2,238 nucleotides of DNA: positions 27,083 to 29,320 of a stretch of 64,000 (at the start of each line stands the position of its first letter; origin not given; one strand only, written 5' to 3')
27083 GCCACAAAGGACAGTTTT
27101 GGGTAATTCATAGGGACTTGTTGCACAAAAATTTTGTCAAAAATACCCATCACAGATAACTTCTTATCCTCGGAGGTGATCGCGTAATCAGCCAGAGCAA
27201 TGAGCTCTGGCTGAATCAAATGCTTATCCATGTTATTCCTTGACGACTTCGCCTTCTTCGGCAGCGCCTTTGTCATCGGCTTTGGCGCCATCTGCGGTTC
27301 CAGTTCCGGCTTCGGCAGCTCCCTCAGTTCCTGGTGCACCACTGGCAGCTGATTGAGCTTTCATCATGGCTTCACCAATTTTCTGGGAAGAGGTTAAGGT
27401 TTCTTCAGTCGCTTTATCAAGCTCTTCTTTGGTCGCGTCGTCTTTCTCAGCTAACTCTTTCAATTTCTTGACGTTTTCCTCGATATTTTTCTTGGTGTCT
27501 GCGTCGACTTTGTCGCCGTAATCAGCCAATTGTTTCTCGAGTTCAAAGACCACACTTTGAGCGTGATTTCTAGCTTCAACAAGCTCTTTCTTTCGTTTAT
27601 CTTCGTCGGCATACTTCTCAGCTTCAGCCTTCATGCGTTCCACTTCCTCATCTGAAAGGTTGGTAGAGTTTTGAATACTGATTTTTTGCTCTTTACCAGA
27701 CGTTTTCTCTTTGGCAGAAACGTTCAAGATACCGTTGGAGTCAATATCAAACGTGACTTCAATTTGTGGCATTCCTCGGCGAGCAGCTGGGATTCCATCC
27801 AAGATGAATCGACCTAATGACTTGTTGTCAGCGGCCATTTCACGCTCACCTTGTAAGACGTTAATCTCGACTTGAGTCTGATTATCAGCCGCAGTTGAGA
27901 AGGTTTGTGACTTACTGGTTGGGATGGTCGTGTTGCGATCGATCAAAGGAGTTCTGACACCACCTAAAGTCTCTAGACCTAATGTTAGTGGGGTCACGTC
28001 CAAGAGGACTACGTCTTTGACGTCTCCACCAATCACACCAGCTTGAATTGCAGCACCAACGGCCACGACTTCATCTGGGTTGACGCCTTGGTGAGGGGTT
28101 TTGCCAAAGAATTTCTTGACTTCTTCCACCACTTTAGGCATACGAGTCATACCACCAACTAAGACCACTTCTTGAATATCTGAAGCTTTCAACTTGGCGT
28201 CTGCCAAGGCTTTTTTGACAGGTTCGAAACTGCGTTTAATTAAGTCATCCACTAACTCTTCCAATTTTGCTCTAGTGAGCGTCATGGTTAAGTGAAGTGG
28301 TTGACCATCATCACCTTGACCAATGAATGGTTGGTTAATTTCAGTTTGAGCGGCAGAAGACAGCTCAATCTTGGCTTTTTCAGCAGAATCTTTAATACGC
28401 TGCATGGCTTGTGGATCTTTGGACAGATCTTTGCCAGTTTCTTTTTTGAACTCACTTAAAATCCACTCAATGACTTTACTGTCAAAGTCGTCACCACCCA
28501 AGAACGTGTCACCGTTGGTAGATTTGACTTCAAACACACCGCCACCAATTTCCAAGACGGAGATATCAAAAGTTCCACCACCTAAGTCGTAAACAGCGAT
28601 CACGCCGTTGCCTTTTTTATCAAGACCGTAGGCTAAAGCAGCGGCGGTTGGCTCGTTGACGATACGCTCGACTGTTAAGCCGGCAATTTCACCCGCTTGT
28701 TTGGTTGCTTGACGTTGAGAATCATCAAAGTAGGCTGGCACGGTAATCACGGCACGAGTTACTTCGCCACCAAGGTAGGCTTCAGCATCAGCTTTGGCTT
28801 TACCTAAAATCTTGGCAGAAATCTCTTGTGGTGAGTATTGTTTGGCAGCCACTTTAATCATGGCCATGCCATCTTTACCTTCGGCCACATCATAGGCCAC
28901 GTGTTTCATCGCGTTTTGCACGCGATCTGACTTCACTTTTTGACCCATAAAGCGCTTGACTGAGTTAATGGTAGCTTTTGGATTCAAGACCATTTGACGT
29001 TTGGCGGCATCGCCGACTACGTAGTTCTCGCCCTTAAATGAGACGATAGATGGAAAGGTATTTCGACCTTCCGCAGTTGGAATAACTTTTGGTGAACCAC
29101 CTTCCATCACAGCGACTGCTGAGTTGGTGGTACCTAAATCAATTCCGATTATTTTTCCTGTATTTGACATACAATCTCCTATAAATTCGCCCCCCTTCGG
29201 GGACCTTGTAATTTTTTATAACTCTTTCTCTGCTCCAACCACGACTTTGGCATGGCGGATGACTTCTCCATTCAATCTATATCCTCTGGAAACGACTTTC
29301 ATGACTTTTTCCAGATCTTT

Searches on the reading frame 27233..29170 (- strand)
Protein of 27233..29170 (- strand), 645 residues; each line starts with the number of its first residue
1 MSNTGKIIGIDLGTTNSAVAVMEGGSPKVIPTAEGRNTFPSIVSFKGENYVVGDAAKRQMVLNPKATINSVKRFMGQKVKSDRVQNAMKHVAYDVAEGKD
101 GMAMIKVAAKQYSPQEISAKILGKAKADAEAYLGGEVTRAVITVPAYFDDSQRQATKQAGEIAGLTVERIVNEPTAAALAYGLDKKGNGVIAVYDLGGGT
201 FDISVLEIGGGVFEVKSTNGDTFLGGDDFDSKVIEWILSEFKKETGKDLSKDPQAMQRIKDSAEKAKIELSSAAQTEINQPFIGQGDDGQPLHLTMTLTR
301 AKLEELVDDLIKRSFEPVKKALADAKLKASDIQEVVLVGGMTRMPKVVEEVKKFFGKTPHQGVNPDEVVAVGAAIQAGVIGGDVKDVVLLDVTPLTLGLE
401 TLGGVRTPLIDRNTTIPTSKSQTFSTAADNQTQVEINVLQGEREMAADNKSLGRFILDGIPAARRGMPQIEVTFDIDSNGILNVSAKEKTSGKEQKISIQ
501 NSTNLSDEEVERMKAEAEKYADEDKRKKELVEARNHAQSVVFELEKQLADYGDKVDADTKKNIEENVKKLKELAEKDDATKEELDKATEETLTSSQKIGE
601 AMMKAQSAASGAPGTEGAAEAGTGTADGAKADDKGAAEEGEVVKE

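Call 9: search_protein_families(library=ncbifam, proteins=[window:27233-29170:-], max_evalue=0.00001)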
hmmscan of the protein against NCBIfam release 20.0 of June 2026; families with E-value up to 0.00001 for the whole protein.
window:27233-29170:- (645 aa): 14 families
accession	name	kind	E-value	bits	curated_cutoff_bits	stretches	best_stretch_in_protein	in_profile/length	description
NF001413.0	PRK00290.1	equivalog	7.2e-282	936.4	648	1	5-620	2-601/625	molecular chaperone DnaK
TIGR02350.1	prok_dnaK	equivalog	4.8e-275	913.6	822.55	1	6-603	1-595/596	molecular chaperone DnaK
NF009947.0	PRK13411.1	equivalog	6e-243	807.7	1002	1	5-608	2-605/662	molecular chaperone DnaK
NF009946.0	PRK13410.1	equivalog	1.3e-232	773.7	1019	1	5-588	2-587/669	molecular chaperone DnaK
NF003520.0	PRK05183.1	subfamily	2.7e-193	643.8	620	1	7-605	21-607/621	Fe-S protein assembly chaperone HscA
TIGR01991.1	HscA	equivalog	1.3e-189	631.6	708.55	1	8-605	2-587/600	Fe-S protein assembly chaperone HscA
NF002399.0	PRK01433.1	equivalog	2e-127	426.3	743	1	7-579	21-556/595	Fe-S protein assembly chaperone HscA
NF008673.0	PRK11678.1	equivalog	1e-20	74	331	2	118-211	130-231/450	molecular chaperone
NF010539.0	PRK13927.1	subfamily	4.6e-16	58.6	293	1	7-374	8-323/339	rod shape-determining protein MreB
TIGR00904.1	mreB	subfamily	3e-15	56.1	365.75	1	139-372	100-321/334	MreB/Mrl family cell shape determining protein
NF011660.0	PRK15080.1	equivalog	8.8e-13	48.1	182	1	119-219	76-171/277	ethanolamine utilization protein EutJ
TIGR02529.1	EutJ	subfamily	1.5e-12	47.5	152.1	1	119-222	43-141/239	ethanolamine utilization protein EutJ family protein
NF010540.1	PRK13929.1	exception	8.6e-09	34.9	515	1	139-374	100-321/334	rod-share determining protein MreBH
TIGR01174.1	ftsA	equivalog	7.4e-07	28.6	175.85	0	247-368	229-350/371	cell division protein FtsA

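Call 16: list_cluster_members(proteins=[P0001, window:27233-29170:-, window:16357-18693:-, window:58963-61764:-, window:62554-63555:-])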
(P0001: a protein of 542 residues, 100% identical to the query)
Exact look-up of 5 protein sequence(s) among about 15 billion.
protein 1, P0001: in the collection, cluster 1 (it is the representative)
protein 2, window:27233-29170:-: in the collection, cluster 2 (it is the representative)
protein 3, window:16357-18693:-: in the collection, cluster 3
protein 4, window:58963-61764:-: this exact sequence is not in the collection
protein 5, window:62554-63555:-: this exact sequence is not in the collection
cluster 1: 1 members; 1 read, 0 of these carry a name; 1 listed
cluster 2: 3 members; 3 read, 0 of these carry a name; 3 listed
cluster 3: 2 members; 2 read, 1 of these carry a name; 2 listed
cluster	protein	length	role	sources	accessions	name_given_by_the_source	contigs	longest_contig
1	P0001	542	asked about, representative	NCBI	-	-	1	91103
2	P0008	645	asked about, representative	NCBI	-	-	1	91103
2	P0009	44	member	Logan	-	-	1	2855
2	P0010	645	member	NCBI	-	-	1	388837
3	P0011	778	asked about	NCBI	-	-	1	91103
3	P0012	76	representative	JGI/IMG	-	hypothetical protein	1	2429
